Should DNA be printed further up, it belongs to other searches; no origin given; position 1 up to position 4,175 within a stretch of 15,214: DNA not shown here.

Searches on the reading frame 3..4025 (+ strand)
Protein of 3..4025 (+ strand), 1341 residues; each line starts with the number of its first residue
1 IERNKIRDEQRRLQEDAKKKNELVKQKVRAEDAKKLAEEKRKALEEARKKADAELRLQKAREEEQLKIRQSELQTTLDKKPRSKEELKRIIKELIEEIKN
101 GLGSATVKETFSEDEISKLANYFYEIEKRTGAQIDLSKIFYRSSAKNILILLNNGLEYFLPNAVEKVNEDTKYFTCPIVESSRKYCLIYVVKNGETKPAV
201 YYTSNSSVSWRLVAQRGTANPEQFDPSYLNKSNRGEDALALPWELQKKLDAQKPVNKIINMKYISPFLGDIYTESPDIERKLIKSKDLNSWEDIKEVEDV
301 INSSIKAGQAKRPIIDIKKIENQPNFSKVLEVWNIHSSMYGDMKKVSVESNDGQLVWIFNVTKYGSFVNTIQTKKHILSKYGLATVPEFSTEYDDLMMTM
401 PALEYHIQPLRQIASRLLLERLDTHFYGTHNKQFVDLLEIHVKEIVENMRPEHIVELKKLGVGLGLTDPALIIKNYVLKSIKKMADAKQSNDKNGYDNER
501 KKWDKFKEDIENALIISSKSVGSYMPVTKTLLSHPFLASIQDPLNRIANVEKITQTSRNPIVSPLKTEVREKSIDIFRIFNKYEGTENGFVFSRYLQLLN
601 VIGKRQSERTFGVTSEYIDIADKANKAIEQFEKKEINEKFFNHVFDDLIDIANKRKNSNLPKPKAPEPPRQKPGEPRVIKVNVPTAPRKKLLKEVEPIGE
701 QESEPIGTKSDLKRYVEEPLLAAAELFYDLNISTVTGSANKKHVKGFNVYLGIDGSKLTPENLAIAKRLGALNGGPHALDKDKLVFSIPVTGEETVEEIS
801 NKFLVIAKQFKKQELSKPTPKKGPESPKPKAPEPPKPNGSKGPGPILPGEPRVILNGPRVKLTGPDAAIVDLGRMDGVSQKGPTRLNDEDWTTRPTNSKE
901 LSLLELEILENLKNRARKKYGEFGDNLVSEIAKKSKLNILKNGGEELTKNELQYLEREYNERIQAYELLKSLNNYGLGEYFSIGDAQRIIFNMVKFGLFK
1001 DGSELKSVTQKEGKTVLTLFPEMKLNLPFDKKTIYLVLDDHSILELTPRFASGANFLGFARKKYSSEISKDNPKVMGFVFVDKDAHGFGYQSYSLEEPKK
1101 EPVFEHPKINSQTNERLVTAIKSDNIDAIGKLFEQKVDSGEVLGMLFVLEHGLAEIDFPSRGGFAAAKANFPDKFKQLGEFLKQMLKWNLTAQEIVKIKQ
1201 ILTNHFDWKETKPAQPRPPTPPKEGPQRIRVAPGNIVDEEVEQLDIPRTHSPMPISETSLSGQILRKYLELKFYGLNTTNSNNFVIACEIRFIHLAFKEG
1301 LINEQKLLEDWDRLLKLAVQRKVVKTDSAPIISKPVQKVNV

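Call 5: search_protein_families(library=pfam, proteins=[window:69-4025:+], max_evalue=0.1)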
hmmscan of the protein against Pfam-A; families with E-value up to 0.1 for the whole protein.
window:69-4025:+ (1319 aa): 1 family
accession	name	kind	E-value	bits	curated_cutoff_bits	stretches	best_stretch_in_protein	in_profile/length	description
PF04772.17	Flu_B_M2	-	0.091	13.5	25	0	40-106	45-107/109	Influenza B matrix protein 2 (BM2)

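Call 6: search_protein_families(library=ncbifam, proteins=[window:69-4025:+], max_evalue=0.1)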
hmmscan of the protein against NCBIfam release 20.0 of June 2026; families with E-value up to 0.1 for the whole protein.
window:69-4025:+ (1319 aa): 0 families

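Call 15: search_protein_families(library=phrogs, proteins=[window:69-4025:+], max_evalue=0.1)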
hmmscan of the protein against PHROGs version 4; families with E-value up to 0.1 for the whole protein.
window:69-4025:+ (1319 aa): 1 family
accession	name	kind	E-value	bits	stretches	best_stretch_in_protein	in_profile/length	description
phrog_5160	-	unknown function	0.003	19.3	1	34-106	3-73/106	-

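Call 67: search_protein_families(library=padloc, proteins=[window:3-4025:+], max_evalue=0.1)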
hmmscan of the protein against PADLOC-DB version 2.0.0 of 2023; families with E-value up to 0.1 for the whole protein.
window:3-4025:+ (1341 aa): 0 families
